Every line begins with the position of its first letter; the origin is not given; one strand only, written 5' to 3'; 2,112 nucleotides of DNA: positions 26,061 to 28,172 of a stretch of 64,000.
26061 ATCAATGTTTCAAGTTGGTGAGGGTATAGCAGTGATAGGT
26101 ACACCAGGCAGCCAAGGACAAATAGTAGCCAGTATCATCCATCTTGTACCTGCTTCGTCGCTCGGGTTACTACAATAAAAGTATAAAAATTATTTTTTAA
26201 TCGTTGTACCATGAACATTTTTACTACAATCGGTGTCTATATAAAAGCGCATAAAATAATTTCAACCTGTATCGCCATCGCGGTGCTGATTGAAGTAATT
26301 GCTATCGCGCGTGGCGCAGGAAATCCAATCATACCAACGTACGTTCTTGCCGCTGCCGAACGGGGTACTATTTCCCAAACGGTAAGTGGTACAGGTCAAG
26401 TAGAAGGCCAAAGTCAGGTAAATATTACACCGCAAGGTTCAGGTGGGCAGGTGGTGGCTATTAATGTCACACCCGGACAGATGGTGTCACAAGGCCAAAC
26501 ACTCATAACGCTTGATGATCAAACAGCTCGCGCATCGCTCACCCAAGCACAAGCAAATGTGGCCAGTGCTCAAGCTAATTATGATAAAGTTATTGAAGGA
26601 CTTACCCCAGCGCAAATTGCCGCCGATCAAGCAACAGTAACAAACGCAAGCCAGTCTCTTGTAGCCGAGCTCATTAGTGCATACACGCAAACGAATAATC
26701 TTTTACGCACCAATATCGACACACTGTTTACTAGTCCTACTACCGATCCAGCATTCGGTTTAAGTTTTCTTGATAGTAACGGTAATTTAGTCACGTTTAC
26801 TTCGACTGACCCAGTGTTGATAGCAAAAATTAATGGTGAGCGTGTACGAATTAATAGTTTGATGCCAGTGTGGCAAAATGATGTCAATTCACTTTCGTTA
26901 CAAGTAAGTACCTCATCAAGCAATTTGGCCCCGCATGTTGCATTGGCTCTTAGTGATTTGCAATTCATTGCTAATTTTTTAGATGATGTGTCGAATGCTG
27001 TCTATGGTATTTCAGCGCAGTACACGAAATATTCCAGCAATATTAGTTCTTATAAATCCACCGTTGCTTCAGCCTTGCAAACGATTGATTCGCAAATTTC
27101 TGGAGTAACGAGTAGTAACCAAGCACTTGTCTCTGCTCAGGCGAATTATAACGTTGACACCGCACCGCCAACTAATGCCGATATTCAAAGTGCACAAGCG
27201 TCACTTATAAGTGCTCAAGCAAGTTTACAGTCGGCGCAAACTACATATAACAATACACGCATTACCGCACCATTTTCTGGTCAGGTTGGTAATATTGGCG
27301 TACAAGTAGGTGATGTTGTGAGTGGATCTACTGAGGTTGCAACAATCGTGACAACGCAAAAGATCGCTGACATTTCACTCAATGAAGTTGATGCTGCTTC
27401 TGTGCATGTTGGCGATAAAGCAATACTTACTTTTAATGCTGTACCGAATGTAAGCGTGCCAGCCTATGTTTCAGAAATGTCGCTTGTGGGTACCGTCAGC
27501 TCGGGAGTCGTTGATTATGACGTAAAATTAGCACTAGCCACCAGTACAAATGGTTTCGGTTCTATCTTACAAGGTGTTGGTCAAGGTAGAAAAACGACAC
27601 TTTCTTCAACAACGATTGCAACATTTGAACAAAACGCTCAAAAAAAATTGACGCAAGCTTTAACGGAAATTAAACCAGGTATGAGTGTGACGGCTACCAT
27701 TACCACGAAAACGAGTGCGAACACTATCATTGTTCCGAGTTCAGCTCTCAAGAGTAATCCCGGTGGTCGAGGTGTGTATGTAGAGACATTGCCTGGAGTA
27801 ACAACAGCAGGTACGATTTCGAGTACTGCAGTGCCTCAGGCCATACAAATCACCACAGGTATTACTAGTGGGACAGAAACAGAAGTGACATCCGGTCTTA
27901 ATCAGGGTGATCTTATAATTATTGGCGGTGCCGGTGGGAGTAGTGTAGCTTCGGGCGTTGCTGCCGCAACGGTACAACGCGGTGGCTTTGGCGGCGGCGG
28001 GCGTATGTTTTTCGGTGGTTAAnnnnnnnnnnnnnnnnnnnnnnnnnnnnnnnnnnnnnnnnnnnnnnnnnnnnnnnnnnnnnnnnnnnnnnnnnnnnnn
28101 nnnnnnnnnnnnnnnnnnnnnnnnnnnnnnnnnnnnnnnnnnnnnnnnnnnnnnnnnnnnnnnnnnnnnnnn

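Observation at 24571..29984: ECF sigma/anti-sigma pair followed by a complete HlyD-MacB-FtsX tripartite exporter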

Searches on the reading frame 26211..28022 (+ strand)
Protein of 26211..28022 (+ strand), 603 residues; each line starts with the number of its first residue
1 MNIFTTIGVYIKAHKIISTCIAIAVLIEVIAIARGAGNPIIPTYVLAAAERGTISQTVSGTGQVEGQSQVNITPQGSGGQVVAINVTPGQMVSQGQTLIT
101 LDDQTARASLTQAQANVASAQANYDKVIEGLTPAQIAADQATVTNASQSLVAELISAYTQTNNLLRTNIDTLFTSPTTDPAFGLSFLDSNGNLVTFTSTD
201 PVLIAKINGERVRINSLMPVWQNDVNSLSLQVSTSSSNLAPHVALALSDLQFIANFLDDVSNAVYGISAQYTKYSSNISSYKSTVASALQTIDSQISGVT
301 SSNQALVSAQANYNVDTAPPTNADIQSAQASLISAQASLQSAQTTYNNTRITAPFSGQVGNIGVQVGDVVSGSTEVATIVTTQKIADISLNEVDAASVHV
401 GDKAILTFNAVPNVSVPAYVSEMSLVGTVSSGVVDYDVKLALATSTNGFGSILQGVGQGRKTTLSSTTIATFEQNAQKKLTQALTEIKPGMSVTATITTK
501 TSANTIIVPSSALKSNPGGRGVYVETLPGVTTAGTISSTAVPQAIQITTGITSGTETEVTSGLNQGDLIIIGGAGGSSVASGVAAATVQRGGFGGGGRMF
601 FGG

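Call 3: search_protein_families(library=pfam, proteins=[window:26211-28022:+], max_evalue=0.01)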
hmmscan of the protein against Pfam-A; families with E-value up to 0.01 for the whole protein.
window:26211-28022:+ (603 aa): 5 families
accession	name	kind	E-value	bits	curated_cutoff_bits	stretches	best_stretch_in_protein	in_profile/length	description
PF13437.12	HlyD_3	-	1.5e-12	48.6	22.2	1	351-441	2-94/106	HlyD family secretion protein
PF16576.10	HlyD_D23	-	3.2e-09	36.8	30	1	306-421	56-182/214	Barrel-sandwich domain of CusB or HlyD membrane-fusion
PF13533.13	Biotin_lipoyl_2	-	2e-08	34.3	29.8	1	71-102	2-32/32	Biotin-lipoyl like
PF00364.28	Biotin_lipoyl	-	1.7e-05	25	22.1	0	349-379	43-73/73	Biotin-requiring enzyme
PF02321.23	OEP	-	0.0047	17.2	22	0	277-350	108-179/187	Outer membrane efflux protein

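Call 4: search_protein_families(library=ncbifam, proteins=[window:26211-28022:+], max_evalue=0.01)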
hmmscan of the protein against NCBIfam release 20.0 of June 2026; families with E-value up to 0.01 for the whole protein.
window:26211-28022:+ (603 aa): 19 families
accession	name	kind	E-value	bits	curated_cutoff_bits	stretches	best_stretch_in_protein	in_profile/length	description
TIGR01730.1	RND_mfp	subfamily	2.2e-42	145.2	94.9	3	322-440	108-227/322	efflux RND transporter periplasmic adaptor subunit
TIGR01843.1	type_I_hlyD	subfamily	1.1e-18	67.4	208.65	2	47-170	20-146/422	HlyD family type I secretion periplasmic adaptor subunit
TIGR00998.1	8a0101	subfamily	4.5e-18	65.3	390.8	2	291-425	147-283/334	EmrA/EmrK family multidrug efflux transporter periplasmic adaptor subunit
TIGR02971.1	heterocyst_DevB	subfamily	1.2e-17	64.3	129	2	65-240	8-196/327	ABC exporter membrane fusion protein, DevB family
NF002939.0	PRK03598.1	equivalog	6.3e-17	61.7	393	2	77-166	51-139/332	secretion protein HlyD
NF008606.0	PRK11578.1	equivalog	8.9e-16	58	342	2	249-410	93-249/371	macrolide transporter subunit MacA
NF008589.1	PRK11556.1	equivalog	1.8e-14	53.5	391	2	306-384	156-228/392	MdtA/MuxA family multidrug efflux RND transporter periplasmic adaptor subunit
NF007785.0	PRK10476.1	equivalog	3.5e-13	49.1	376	2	309-407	169-268/347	multidrug transporter subunit MdtN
NF000272.2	OqxA_adapt_sub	exception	9.6e-13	47.8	835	1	37-122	35-119/391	multidrug efflux RND transporter periplasmic adaptor subunit OqxA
TIGR00999.1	8a0102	subfamily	1.1e-12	47.6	319.3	2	323-424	65-168/271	CzcB/NccB family metal efflux transporter periplasmic adaptor subunit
NF033138.2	RND-peri-MexC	equivalog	8.5e-11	41.6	625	2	308-388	132-210/375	MexC family multidrug efflux RND transporter periplasmic adaptor subunit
TIGR03794.1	NHLM_micro_HlyD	equivalog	1.2e-10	41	156.2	1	52-165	40-151/421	NHLP bacteriocin system secretion protein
NF007850.1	PRK10559.1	equivalog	2.9e-10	39.8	400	2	238-407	42-207/303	p-hydroxybenzoic acid efflux pump subunit AaeA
NF045904.1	RND-peri-MexE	equivalog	2e-09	36.8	714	2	321-385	144-209/390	multidrug efflux RND transporter periplasmic adaptor subunit MexE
NF011715.0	PRK15136.1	equivalog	2.1e-08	33.2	563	2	298-407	166-275/390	multidrug efflux MFS transporter periplasmic adaptor subunit EmrA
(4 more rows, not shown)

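Call 10: find_homologous_proteins(query=window:26211-28022:+, max_evalue=0.00001)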
Query window:26211-28022:+ (603 aa): 378 proteins with E <= 0.00001 among 8000 candidates; the best 120 are listed.
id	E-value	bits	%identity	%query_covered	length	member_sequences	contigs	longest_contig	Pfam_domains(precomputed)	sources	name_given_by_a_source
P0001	0.0e+0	1230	100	100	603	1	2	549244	PF25881.1,PF00364.29,PF25967.1,PF25917.1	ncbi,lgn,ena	-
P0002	9.8e-269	911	75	95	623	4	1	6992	PF25881.1,PF25967.1,PF25917.1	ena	-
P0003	5.0e-225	766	64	94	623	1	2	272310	PF25917.1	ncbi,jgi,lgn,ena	-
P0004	8.7e-224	762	67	93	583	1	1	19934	PF25917.1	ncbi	-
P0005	6.4e-172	591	52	93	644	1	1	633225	PF25973.1,PF25917.1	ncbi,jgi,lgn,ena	jgi:HlyD family secretion protein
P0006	8.1e-106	373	40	100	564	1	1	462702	PF25881.1,PF25990.1,PF25967.1,PF25917.1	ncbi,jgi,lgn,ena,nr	ncbi:MAG TPA: efflux RND transporter periplasmic adaptor subunit [Candidatus Paceibacterota bacteriu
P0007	1.4e-81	293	38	91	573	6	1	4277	PF25881.1,PF00364.29,PF25990.1,PF25967.1,PF25919.1,PF25917.1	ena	-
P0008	3.9e-81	292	37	93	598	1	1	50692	PF25990.1,PF25967.1,PF25954.1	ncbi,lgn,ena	-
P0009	6.1e-81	291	38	89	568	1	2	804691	PF25881.1,PF25990.1,PF25917.1,PF25997.1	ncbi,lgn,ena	-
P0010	7.2e-81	291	35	93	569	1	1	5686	PF25990.1,PF25917.1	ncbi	-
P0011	2.9e-76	276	37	89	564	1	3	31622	PF25990.1,PF25917.1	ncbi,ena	-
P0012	3.2e-76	276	37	94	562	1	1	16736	PF25881.1,PF00364.29,PF25990.1,PF25954.1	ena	-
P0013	9.6e-76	274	37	97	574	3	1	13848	PF25881.1,PF25990.1,PF25917.1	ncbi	-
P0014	1.1e-75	274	37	94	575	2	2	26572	PF25881.1,PF25990.1,PF25917.1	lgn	-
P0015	2.4e-74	269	37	93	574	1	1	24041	PF25881.1,PF00364.29,PF25990.1,PF25917.1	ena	-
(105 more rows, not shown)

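Call 11: find_encoding_contigs(protein=P0003, flank=7000, max_places=2)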
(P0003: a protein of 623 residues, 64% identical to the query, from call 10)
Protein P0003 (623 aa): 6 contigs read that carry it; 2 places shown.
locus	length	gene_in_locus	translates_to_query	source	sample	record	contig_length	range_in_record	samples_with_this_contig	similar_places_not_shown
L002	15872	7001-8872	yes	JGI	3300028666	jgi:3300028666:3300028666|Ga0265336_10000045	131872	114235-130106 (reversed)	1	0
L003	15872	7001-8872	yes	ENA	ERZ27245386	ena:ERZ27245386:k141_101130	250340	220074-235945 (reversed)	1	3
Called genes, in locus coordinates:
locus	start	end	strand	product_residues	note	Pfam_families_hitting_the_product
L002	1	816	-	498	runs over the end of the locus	PF03065:Glyco_hydro_57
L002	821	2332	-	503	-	PF08323:Glyco_transf_5, PF13579:Glyco_trans_4_4 (weak), PF20706:GT4-conflict (weak), PF00534:Glycos_transf_1, PF13692:Glyco_trans_1_4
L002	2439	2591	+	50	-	PF18919:DUF5670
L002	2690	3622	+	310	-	-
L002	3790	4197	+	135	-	PF00173:Cyt-b5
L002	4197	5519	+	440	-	PF01794:Ferric_reduct, PF00175:NAD_binding_1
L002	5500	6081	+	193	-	PF04542:Sigma70_r2, PF08281:Sigma70_r4_2, PF04545:Sigma70_r4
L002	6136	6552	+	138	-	-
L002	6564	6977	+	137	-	-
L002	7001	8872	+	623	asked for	PF25917:BSH_RND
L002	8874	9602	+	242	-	PF00005:ABC_tran, PF02463:SMC_N (faint)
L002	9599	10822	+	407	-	PF12704:MacB_PCD, PF02687:FtsX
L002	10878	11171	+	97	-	-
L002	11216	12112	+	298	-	-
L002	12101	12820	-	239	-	PF02527:GidB, PF13847:Methyltransf_31 (weak)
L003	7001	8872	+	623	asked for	PF25917:BSH_RND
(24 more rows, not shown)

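Call 12: find_encoding_contigs(protein=P0005, flank=7000, max_places=2)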
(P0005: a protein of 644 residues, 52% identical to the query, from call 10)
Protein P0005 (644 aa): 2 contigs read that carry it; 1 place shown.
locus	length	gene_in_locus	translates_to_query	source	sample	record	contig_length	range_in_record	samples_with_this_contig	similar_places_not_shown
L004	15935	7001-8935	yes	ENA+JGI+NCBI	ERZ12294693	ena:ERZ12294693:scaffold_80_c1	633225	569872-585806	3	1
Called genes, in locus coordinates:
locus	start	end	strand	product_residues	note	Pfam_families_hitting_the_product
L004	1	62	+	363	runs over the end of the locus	PF11141:DUF2914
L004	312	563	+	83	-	-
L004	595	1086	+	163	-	PF09900:DUF2127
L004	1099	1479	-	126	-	PF02675:AdoMet_dc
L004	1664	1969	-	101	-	-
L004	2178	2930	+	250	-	-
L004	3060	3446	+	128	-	PF07681:DoxX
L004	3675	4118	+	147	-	PF00173:Cyt-b5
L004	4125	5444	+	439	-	PF01794:Ferric_reduct, PF08022:FAD_binding_8 (weak), PF00175:NAD_binding_1 (weak)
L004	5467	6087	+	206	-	PF04542:Sigma70_r2, PF08281:Sigma70_r4_2, PF04545:Sigma70_r4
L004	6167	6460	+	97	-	-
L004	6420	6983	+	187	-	-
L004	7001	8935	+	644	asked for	PF25917:BSH_RND (weak), PF25973:BSH_CzcB (faint)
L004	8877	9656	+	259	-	PF00005:ABC_tran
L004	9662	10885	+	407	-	PF12704:MacB_PCD, PF02687:FtsX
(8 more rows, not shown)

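Call 13: find_encoding_contigs(protein=P0006, flank=7000, max_places=2)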
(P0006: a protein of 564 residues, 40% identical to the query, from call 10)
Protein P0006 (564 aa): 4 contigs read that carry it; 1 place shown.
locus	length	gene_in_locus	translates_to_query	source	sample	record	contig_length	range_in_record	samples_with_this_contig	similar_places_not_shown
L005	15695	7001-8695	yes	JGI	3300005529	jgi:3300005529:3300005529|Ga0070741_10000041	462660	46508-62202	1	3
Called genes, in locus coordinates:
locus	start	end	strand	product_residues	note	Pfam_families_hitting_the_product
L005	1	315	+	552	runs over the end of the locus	PF05970:PIF1, PF13245:AAA_19, PF13401:AAA_22, PF13604:AAA_30, PF21530:Pif1_2B_dom (weak), PF18335:SH3_13 (weak), PF14493:HTH_40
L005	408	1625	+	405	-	-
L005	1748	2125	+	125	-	-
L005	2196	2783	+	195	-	PF04203:Sortase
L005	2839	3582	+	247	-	PF02683:DsbD_TM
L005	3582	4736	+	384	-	PF00578:AhpC-TSA, PF08534:Redoxin, PF13905:Thioredoxin_8, PF17991:Thioredoxin_10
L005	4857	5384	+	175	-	PF07731:Cu-oxidase_2 (weak), PF23509:MSMEG_3727_PQQ-assoc (weak), PF13473:Cupredoxin_1, PF00127:Copper-bind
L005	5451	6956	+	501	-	PF03116:NQR2_RnfD_RnfE (faint), PF00175:NAD_binding_1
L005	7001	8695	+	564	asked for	PF25917:BSH_RND (faint), PF25881:HH_YBHG (faint), PF25990:Beta-barrel_YknX, PF25967:RND-MFP_C (weak)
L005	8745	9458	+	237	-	PF02463:SMC_N (faint), PF00005:ABC_tran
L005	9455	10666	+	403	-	PF12704:MacB_PCD, PF02687:FtsX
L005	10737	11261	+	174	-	PF02224:Cytidylate_kin (faint), PF13189:Cytidylate_kin2, PF13238:AAA_18, PF13207:AAA_17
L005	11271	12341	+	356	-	PF00817:IMS, PF21999:IMS_HHH_1, PF11799:IMS_C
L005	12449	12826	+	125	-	PF14325:DUF4383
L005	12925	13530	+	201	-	PF10648:Gmad2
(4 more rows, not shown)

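Call 19: find_related_loci(query=A3, collection=genome_contigs, flank=8000)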
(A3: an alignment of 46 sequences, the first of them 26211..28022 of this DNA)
Query A3 (603 aa) in genome_contigs; peptide patterns used: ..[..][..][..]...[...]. (x = any residue, [..] = any of these).
599 stretches matched a pattern (row limit reached: there are more); 591 encode a relative of the query (tblastn E <= 1e-3); the best 80 are kept; 80 distinct loci.
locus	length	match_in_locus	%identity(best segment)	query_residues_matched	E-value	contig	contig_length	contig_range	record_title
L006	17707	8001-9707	64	3-570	0e+0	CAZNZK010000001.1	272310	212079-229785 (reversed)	MAG TPA_asm: uncultured Candidatus Saccharibacteria bacterium isolate binchicken_co241_141 genome assembly, contig: NODE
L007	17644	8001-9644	38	3-585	2e-99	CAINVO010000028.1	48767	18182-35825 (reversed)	uncultured bacterium isolate C24_bin-2235 genome assembly, contig: bin-2235:28/45, whole genome shotgun sequence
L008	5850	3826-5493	35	2-570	1e-90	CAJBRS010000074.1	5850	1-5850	uncultured bacterium isolate I-1_bin-176 genome assembly, contig: bin-176:074/133, whole genome shotgun sequence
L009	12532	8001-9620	36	10-575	6e-90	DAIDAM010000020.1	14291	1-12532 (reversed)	MAG TPA_asm: bacterium isolate clean1841 k141_279088, whole genome shotgun sequence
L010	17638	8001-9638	36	7-596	2e-88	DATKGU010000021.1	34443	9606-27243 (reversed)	MAG TPA_asm: Candidatus Paceibacterota bacterium isolate SMAG_U14559 k141_39955, whole genome shotgun sequence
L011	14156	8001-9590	37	10-567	2e-86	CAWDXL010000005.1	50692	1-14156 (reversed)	MAG: Candidatus Parcubacteria bacterium isolate MFD01223.bin.2.9 genome assembly, contig: contig_112830, whole genome sh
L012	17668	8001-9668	35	2-596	1e-85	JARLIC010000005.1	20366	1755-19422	MAG: Candidatus Paceibacterota bacterium isolate MAG_CO256 MetaCoAG_Bin_256_Oxic_k141_50423, whole genome shotgun sequen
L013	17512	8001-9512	37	41-570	3e-85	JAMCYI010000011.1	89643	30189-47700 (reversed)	MAG: Patescibacteria group bacterium isolate FK_Sedi_B_Bin.358 NODE_449_length_89643_cov_28.9943, whole genome shotgun s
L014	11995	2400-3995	38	2-568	4e-85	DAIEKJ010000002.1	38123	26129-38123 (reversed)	MAG TPA_asm: Candidatus Wolfebacteria bacterium isolate clean1070 NODE_2_length_38123_cov_3.117700, whole genome shotgun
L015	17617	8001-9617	36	2-570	6e-81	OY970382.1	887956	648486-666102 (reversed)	MAG: uncultured bacterium isolate MFD03726.bin.c.5 genome assembly, chromosome: 1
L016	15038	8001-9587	34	2-581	3e-68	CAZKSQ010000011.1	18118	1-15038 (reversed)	MAG TPA_asm: uncultured Candidatus Saccharibacteria bacterium isolate binchicken_co54_96 genome assembly, contig: NODE_5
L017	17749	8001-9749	30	3-568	2e-65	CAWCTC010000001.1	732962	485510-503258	MAG: uncultured bacterium isolate MFD01476.bin.2.188 genome assembly, contig: contig_65275, whole genome shotgun sequenc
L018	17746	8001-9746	30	3-570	5e-64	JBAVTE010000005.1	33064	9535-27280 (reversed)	MAG: Minisyncoccia bacterium isolate MFD03852_ilm_asm_bin17 k127_127606, whole genome shotgun sequence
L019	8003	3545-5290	31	3-570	8e-64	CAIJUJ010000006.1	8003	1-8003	uncultured bacterium isolate AM-lipid-01-D8_bin-1660 genome assembly, contig: bin-1660:06/35, whole genome shotgun seque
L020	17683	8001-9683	33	40-570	2e-63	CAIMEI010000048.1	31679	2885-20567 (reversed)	Candidatus Falkowbacteria bacterium isolate AlinenLipids_bin-9750 genome assembly, contig: bin-9750:048/189, whole genom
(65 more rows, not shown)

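Call 34: predict_structure(alignment_id=A3)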
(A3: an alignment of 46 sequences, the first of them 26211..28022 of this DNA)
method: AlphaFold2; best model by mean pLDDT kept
length: 603 residues; sequences in the alignment: 46
mean_pLDDT: 84.0   pTM: 0.49
mean pLDDT of the five models: 84.0, 82.9, 81.7, 79.0, 78.1
residues with pLDDT >= 90: 265; 70-90: 253; 50-70: 50; < 50: 35
segments of 3 or more residues with pLDDT < 50: 458-460, 576-603
pLDDT, mean of each block of 10 residues (from residue 1): 63 69 75 58 90 88 80 84 93 90 91 94 87 88 93 96 96 94 93 90 96 96 89 68 96 98 93 91 97 97 95 87 84 89 88 88 91 87 85 86 88 85 82 86 77 57 64 82 87 90 89 84 90 87 91 90 91 57 32 33 34
secondary structure, 60 per line:
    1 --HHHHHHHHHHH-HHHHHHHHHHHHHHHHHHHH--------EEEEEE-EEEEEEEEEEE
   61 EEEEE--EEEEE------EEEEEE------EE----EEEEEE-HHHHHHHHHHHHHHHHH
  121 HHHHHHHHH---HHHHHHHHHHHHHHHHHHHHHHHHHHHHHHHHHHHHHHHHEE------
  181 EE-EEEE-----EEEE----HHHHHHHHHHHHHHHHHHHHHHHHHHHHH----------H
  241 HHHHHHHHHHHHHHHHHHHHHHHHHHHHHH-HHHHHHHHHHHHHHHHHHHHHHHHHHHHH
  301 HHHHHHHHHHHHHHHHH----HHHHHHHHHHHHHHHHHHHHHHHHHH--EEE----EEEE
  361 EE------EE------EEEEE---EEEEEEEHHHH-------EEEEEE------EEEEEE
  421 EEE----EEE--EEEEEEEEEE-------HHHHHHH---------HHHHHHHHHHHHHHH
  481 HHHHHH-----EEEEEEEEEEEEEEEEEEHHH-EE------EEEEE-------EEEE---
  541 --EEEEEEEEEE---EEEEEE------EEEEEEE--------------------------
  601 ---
elements in order: H3-13 H15-34 E43-48 E50-65 E68-72 E79-84 E97-102 H104-129 H133-172 E184-187 E193-196 H201-229 H240-270 H272-317 H322-347 E350-352 E357-362 E377-381 E385-391 H392-395 E403-408 E415-423 E428-430 E433-442 H450-456 H466-486 E492-509 E522-526 E534-537 E543-552 E556-561 E568-574
